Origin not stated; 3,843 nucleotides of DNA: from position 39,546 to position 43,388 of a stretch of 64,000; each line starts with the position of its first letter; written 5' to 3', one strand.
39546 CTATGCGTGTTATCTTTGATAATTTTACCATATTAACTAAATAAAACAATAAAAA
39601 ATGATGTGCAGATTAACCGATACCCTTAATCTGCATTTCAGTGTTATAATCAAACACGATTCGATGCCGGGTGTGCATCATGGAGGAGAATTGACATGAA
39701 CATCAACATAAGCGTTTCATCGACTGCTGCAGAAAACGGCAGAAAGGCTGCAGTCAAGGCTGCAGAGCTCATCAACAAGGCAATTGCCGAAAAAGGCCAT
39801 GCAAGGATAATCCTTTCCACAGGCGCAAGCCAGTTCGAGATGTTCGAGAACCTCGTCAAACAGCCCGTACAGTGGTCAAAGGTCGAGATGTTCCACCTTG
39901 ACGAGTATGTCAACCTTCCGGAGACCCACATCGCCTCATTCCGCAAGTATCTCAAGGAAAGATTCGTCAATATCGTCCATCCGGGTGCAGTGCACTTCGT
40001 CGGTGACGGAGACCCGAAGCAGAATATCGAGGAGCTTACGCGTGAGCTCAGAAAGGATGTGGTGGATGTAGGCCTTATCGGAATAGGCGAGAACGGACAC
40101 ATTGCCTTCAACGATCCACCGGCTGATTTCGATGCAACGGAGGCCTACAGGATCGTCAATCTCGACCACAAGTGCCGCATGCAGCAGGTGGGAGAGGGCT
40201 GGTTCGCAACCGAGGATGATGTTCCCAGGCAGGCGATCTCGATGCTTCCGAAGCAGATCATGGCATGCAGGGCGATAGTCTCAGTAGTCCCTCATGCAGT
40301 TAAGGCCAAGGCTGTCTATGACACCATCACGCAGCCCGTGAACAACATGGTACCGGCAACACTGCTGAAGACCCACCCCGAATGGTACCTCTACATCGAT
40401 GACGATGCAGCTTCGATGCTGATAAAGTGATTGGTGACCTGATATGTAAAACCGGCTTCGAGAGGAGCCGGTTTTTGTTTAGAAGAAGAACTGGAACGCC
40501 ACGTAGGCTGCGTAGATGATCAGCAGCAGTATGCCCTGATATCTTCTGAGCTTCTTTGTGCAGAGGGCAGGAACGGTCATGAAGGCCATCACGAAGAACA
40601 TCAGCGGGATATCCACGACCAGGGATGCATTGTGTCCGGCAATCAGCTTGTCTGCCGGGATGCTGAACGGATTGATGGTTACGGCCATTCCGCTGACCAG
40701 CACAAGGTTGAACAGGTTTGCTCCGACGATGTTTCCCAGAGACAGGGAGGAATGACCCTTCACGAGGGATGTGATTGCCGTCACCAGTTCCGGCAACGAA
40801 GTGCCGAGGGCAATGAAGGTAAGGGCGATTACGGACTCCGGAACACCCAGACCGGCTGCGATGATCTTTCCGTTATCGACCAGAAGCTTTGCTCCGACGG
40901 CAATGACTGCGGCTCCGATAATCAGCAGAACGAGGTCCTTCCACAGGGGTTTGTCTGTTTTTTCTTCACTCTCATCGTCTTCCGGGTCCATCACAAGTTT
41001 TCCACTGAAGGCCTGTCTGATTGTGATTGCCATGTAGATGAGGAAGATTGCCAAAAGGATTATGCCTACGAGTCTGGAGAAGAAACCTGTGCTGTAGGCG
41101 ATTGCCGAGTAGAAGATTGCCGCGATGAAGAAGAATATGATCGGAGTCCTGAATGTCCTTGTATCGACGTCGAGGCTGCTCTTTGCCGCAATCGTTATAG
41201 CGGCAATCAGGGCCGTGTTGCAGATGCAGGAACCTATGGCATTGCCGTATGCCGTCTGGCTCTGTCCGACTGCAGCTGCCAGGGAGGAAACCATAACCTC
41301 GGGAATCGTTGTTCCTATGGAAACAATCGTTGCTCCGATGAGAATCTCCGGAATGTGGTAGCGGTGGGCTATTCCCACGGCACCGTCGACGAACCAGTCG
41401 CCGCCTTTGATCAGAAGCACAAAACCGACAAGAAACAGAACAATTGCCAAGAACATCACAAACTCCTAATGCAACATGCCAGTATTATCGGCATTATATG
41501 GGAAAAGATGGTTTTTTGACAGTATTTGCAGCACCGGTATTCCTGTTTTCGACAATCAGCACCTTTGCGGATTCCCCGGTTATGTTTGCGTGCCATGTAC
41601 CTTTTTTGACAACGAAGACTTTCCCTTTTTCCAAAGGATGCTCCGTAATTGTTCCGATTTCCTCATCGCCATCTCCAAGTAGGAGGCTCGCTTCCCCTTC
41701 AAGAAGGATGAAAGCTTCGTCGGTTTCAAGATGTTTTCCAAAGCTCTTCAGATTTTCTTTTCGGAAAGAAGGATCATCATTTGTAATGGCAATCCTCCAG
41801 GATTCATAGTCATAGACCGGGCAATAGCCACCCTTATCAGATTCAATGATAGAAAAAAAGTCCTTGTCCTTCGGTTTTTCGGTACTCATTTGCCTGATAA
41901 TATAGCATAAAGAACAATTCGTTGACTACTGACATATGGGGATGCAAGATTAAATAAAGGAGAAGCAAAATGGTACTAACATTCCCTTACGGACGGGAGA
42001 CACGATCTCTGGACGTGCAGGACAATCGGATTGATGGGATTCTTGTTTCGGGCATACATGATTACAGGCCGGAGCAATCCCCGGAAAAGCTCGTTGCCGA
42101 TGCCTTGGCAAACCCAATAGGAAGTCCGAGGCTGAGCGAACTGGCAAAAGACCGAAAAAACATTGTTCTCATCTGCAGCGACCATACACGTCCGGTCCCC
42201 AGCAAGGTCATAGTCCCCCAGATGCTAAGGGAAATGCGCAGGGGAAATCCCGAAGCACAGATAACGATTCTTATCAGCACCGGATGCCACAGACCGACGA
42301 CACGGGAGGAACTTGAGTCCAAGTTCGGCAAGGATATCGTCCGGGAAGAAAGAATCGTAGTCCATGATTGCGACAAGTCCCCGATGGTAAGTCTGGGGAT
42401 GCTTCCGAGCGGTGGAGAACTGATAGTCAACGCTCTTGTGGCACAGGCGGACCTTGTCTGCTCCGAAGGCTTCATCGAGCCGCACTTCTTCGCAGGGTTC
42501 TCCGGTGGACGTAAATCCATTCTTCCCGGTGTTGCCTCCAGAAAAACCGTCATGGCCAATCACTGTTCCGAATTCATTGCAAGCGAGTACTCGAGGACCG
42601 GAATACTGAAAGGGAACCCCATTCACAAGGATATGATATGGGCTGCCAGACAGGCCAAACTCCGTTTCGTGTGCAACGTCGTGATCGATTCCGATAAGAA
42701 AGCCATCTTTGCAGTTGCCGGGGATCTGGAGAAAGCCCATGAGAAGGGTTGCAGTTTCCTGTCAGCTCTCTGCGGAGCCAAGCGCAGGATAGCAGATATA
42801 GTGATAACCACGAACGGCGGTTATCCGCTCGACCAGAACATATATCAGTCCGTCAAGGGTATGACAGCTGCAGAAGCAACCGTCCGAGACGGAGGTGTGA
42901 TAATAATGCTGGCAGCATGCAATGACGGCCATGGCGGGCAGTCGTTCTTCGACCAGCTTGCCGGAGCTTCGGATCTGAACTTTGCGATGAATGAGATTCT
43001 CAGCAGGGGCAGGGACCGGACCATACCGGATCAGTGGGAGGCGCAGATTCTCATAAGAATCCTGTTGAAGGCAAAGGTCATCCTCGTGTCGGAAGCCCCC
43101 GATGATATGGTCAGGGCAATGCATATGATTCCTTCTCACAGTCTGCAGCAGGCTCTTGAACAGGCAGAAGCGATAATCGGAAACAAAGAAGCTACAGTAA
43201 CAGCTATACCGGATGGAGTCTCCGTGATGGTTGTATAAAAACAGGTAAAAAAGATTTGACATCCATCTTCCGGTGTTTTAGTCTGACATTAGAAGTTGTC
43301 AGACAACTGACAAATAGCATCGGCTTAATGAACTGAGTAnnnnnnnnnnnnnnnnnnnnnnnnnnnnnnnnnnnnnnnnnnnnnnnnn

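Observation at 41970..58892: A lactate-oxidation (lct-like) module lacking a lactate permease is merged with a MurNAc/amino-sugar salvage module in one 17-gene same-strand cluster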

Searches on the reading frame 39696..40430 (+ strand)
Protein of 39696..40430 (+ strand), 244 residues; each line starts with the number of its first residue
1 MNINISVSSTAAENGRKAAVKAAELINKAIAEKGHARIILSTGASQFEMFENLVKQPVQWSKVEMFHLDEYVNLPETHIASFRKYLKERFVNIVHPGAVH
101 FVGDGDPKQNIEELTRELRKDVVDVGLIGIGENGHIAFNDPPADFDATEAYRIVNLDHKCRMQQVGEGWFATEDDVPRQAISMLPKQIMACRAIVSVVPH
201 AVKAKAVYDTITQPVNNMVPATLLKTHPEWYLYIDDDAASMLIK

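Call 16: search_protein_families(library=pfam, proteins=[window:39696-40430:+], max_evalue=0.00001)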
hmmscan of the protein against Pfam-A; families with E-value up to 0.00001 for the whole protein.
window:39696-40430:+ (244 aa): 1 family
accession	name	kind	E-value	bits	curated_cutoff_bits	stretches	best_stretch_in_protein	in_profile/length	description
PF01182.26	Glucosamine_iso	-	1.1e-17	65.1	27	1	12-226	4-219/225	Glucosamine-6-phosphate isomerases/6-phosphogluconolactonase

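Call 55: search_protein_families(library=ncbifam, proteins=[window:39696-40430:+], max_evalue=1e-10)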
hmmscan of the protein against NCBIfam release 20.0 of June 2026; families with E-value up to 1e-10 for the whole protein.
window:39696-40430:+ (244 aa): 8 families
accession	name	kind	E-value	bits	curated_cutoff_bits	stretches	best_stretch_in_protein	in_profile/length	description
NF001684.0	PRK00443.1-4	subfamily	7.9e-39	133.7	326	1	13-242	7-241/260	glucosamine-6-phosphate deaminase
NF002557.0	PRK02122.1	subfamily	2.7e-33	115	384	1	2-242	28-275/653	glucosamine-6-phosphate deaminase-like protein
TIGR00502.1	nagB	equivalog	2.7e-30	105.6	236.9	1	20-242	14-247/259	glucosamine-6-phosphate deaminase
NF001682.0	PRK00443.1-1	equivalog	1.7e-29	103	528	1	19-241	13-233/262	glucosamine-6-phosphate deaminase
NF007291.0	PRK09762.1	equivalog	1.5e-22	80.4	271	1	13-233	10-232/236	galactosamine-6-phosphate isomerase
NF009022.0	PRK12358.1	equivalog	1e-16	61.2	247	1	29-242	23-237/239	glucosamine-6-phosphate deaminase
TIGR01198.1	pgl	equivalog_domain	1.1e-15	57.8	124.45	1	8-240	2-232/234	6-phosphogluconolactonase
NF001685.0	PRK00443.1-5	equivalog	6.6e-15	55.1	513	1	9-239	7-244/266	glucosamine-6-phosphate deaminase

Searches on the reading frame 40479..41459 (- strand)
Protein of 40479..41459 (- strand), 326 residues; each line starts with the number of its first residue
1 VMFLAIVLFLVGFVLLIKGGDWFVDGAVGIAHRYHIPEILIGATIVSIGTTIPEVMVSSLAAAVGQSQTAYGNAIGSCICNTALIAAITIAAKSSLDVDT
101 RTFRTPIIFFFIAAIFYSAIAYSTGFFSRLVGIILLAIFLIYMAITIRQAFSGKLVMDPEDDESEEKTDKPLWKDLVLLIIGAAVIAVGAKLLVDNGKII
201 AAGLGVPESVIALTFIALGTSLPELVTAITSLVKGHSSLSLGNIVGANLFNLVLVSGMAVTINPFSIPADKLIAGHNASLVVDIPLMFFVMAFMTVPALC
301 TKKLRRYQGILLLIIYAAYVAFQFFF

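Call 16: search_protein_families(library=pfam, proteins=[window:40479-41459:-], max_evalue=0.00001)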
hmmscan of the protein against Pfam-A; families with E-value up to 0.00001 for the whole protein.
window:40479-41459:- (326 aa): 1 family
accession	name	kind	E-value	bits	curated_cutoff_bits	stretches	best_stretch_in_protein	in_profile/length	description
PF01699.29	Na_Ca_ex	-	4.5e-56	189.5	24.9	2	176-325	3-151/151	Sodium/calcium exchanger protein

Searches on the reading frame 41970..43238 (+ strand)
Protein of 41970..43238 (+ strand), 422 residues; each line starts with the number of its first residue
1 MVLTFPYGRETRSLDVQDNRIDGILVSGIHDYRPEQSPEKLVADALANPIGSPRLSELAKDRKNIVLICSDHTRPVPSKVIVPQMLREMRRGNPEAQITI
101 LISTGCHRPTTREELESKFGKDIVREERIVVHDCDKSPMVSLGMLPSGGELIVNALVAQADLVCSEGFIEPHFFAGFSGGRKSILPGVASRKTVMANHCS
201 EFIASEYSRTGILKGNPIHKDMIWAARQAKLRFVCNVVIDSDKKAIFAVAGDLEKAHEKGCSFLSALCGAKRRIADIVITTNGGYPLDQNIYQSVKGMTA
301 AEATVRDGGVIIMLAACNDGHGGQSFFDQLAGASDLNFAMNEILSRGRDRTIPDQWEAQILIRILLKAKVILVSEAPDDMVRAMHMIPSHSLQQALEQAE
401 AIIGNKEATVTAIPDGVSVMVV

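Call 3: search_protein_families(library=pfam, proteins=[window:41970-43238:+])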
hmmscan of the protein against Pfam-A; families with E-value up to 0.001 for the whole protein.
window:41970-43238:+ (422 aa): 2 families
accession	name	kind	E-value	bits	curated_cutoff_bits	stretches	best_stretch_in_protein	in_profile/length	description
PF09861.14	Lar_N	-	3.6e-69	232.5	23.3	1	7-211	1-204/204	Lactate racemase N-terminal domain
PF21113.2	LarA_C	-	1.8e-64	216.7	25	1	272-421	3-152/152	Lactate racemase C-terminal domain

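Call 5: search_protein_families(library=ncbifam, proteins=[window:41970-43238:+])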
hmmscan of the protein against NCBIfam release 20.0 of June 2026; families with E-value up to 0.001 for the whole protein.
window:41970-43238:+ (422 aa): 6 families
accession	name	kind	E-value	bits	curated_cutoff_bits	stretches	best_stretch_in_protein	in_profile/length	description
NF033504.2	Ni_dep_LarA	equivalog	1.1e-184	614.1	460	1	4-421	3-421/422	nickel-dependent lactate racemase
NF052593.1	NPN_racem_MAR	equivalog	4.8e-112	374.6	500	1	4-420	2-412/415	nickel-dependent malate racemase, LarAH6 family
NF052525.1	NPN_LarAH10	equivalog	1.3e-88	297.6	540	1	4-420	4-424/426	NPN-dependent 2-hydroxyacid racemase, LarAH10 family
NF052595.1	NPN_LarAH5_MAR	equivalog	2e-85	287.3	462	1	4-419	2-411/415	nickel-dependent malate racemase, LarAH5 family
NF052592.1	LarAH_14_15_16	equivalog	1.4e-11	43.5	740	1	39-205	45-217/520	NPN-dependent hydroxyacid isomerase, LarAH14/15/16 family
NF052594.1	NPN_18_hexonate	equivalog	7.2e-09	34.8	500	1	58-199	20-171/411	nickel-dependent putative hexonate epimerase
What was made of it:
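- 41970..43238 (+): larA, nickel-pincer lactate racemase; first gene of the ancestral larA-lctBCD operon. NF033504 614 bits against a cut-off of 460 (call 5).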

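Call 44: find_encoding_contigs(protein=window:41970-43238:+, flank=10000, max_places=6)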
Protein window:41970-43238:+ (422 aa): no gene with exactly this product is on record in the collection.

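Call 46: find_homologous_proteins(query=window:41970-43238:+, max_evalue=1e-100)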
Query window:41970-43238:+ (422 aa): 7959 proteins with E <= 1e-100 among 8000 candidates; the best 120 are listed.
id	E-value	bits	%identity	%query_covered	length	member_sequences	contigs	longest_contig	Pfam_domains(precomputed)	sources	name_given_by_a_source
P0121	3.2e-279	943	100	100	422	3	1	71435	PF21113.3,PF09861.15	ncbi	-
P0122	1.2e-252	856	90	100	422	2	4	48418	PF21113.3,PF09861.15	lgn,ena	-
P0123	3.2e-252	854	90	100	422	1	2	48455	PF21113.3,PF09861.15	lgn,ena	-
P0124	4.4e-252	854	90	100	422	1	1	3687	PF21113.3,PF09861.15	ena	-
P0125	8.2e-252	853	89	100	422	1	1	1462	PF21113.3,PF09861.15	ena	-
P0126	4.3e-251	851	89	100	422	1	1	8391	PF21113.3,PF09861.15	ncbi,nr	ncbi:MAG: nickel-dependent lactate racemase [Spirochaetales bacterium]|nr:nickel-dependent lactate r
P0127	1.5e-250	849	89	100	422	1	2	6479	PF21113.3,PF09861.15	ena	-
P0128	1.6e-249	845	88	100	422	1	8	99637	PF21113.3,PF09861.15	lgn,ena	-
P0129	2.6e-249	845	88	100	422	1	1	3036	PF21113.3,PF09861.15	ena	-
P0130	3.9e-249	844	88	100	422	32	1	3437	PF21113.3,PF09861.15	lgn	-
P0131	6.6e-249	843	88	100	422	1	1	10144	PF21113.3,PF09861.15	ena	-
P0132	4.3e-248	841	87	100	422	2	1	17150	PF21113.3,PF09861.15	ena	-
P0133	8.1e-218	741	78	100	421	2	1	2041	PF21113.3,PF09861.15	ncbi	-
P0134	1.9e-217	740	77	100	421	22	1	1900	PF21113.3,PF09861.15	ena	-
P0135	8.4e-217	738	77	100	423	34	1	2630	PF21113.3,PF09861.15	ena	-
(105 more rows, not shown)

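Call 47: find_encoding_contigs(protein=P0128, flank=10000, max_places=6)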
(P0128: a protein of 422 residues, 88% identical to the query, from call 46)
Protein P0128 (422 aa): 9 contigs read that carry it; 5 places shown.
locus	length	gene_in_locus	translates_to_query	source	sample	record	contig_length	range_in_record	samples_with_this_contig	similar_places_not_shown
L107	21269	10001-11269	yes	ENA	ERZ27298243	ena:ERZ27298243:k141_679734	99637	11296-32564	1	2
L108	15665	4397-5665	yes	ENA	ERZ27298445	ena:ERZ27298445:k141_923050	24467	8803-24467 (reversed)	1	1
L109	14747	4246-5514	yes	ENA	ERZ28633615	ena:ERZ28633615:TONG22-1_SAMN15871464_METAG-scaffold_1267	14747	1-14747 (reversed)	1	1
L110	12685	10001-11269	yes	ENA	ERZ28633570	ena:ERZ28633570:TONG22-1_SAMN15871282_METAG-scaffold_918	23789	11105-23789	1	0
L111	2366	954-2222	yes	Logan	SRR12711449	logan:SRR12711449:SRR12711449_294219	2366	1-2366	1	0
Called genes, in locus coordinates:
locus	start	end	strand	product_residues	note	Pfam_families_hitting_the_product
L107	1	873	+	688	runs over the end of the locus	PF13287:Fn3_assoc, PF13290:CHB_HEX_C_1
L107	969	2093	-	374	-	PF13657:Couple_hipA, PF07804:HipA_C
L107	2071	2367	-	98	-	PF01381:HTH_3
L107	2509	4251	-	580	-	PF00528:BPD_transp_1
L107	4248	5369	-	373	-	PF00005:ABC_tran, PF13304:AAA_21 (faint), PF08402:TOBE_2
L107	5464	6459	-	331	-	PF13531:SBP_bac_11, PF01547:SBP_bac_1, PF13416:SBP_bac_8, PF13343:SBP_bac_6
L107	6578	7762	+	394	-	PF01979:Amidohydro_1, PF07969:Amidohydro_3 (faint)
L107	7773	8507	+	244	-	PF01182:Glucosamine_iso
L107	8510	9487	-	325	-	PF01699:Na_Ca_ex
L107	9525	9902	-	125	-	-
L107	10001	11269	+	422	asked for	PF09861:Lar_N, PF21113:LarA_C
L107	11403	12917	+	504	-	PF00496:SBP_bac_5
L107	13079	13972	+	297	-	PF19300:BPD_transp_1_N, PF00528:BPD_transp_1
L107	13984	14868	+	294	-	PF12911:OppC_N, PF00528:BPD_transp_1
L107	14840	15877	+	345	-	PF00005:ABC_tran, PF13304:AAA_21 (weak), PF08352:oligo_HPY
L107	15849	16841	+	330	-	PF00005:ABC_tran, PF08352:oligo_HPY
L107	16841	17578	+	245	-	PF00756:Esterase, PF02230:Abhydrolase_2 (faint), PF00326:Peptidase_S9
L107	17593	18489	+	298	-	PF20741:GKRP-like_C (faint), PF13580:SIS_2 (weak), PF22198:GKRP_SIS_2 (weak), PF22645:GKRP_SIS_N, PF01380:SIS (weak)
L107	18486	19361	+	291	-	PF01869:BcrAD_BadFG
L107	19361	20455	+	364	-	PF02378:PTS_EIIC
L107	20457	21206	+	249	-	PF13580:SIS_2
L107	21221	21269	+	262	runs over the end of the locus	PF01012:ETF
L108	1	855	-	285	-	?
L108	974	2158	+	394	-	PF01979:Amidohydro_1, PF07969:Amidohydro_3 (faint)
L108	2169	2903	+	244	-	PF01182:Glucosamine_iso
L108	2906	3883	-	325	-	PF01699:Na_Ca_ex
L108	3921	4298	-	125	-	-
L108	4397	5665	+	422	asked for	PF09861:Lar_N, PF21113:LarA_C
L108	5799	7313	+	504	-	PF00496:SBP_bac_5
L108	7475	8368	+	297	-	PF19300:BPD_transp_1_N, PF00528:BPD_transp_1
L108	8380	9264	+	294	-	PF12911:OppC_N, PF00528:BPD_transp_1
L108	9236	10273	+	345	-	PF00005:ABC_tran, PF13304:AAA_21 (weak), PF08352:oligo_HPY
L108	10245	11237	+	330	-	PF00005:ABC_tran, PF08352:oligo_HPY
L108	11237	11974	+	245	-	PF00756:Esterase, PF02230:Abhydrolase_2 (faint), PF00326:Peptidase_S9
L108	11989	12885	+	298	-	PF20741:GKRP-like_C (faint), PF13580:SIS_2 (weak), PF22198:GKRP_SIS_2 (weak), PF22645:GKRP_SIS_N, PF01380:SIS (weak)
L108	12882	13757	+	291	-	PF01869:BcrAD_BadFG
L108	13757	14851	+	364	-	PF02378:PTS_EIIC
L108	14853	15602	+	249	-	PF13580:SIS_2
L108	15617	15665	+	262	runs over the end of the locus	PF01012:ETF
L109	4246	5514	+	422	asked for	PF09861:Lar_N, PF21113:LarA_C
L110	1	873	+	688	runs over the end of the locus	PF13287:Fn3_assoc, PF13290:CHB_HEX_C_1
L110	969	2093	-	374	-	PF13657:Couple_hipA, PF07804:HipA_C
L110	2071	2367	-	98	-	PF01381:HTH_3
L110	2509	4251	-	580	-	PF00528:BPD_transp_1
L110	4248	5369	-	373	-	PF00005:ABC_tran, PF13304:AAA_21 (faint), PF08402:TOBE_2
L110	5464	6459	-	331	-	PF13531:SBP_bac_11, PF01547:SBP_bac_1, PF13416:SBP_bac_8, PF13343:SBP_bac_6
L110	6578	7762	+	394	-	PF01979:Amidohydro_1, PF07969:Amidohydro_3 (faint)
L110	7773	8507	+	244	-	PF01182:Glucosamine_iso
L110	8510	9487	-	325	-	PF01699:Na_Ca_ex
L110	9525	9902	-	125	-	-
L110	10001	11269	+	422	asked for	PF09861:Lar_N, PF21113:LarA_C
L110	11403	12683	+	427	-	?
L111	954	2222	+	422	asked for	PF09861:Lar_N, PF21113:LarA_C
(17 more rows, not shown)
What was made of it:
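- The larA-dppA junction of haplotype C is present in four assemblies (call 47).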

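Call 48: find_encoding_contigs(protein=P0122, flank=10000, max_places=4)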
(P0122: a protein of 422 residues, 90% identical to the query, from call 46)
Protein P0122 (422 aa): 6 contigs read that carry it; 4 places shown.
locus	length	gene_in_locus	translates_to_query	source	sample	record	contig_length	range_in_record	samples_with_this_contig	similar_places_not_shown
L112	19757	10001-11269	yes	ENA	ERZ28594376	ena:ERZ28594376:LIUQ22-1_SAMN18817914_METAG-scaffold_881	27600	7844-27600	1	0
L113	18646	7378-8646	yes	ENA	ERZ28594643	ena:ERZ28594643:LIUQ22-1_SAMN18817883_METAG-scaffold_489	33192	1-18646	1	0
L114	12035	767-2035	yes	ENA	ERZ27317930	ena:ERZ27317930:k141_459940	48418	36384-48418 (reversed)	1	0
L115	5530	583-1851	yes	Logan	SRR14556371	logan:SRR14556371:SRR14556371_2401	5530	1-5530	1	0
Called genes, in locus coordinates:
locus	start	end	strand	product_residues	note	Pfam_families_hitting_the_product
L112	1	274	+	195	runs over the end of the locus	-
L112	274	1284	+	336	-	-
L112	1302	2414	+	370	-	PF13036:LpoB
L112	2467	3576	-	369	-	PF13657:Couple_hipA, PF07804:HipA_C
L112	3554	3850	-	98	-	PF01381:HTH_3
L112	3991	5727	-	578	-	PF00528:BPD_transp_1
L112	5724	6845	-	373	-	PF00005:ABC_tran, PF13304:AAA_21 (faint), PF08402:TOBE_2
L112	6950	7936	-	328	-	PF01547:SBP_bac_1, PF13531:SBP_bac_11, PF13416:SBP_bac_8, PF13343:SBP_bac_6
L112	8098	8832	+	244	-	PF01182:Glucosamine_iso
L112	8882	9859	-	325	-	PF01699:Na_Ca_ex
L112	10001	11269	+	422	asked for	PF09861:Lar_N, PF21113:LarA_C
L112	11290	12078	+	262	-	PF01012:ETF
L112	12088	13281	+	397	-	PF01012:ETF, PF00766:ETF_alpha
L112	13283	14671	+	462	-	PF01565:FAD_binding_4, PF02913:FAD-oxidase_C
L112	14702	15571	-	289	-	PF18475:PIN7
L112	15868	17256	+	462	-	PF00465:Fe-ADH, PF13685:Fe-ADH_2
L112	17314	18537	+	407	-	-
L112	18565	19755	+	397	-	?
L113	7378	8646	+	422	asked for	PF09861:Lar_N, PF21113:LarA_C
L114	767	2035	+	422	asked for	PF09861:Lar_N, PF21113:LarA_C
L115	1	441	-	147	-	?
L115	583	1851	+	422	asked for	PF09861:Lar_N, PF21113:LarA_C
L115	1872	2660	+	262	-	PF01012:ETF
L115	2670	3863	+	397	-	PF01012:ETF, PF00766:ETF_alpha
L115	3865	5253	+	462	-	PF01565:FAD_binding_4, PF02913:FAD-oxidase_C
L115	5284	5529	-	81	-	?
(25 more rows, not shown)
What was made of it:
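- L112-L115 show the full empty-site synteny: ABC transporter, nagB, Na/Ca exchanger, larA, etfB, etfA, ldh, PIN7, Fe-ADH (call 48).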

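Call 59: search_protein_families(library=pfam, proteins=[L107:9525-9902:-], max_evalue=0.000001)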
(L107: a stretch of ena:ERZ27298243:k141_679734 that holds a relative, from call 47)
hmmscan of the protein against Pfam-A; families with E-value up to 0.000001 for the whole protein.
L107:9525-9902:- (125 aa): 0 families

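Call 73: find_encoding_contigs(protein=P0121, flank=10000, max_places=3)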
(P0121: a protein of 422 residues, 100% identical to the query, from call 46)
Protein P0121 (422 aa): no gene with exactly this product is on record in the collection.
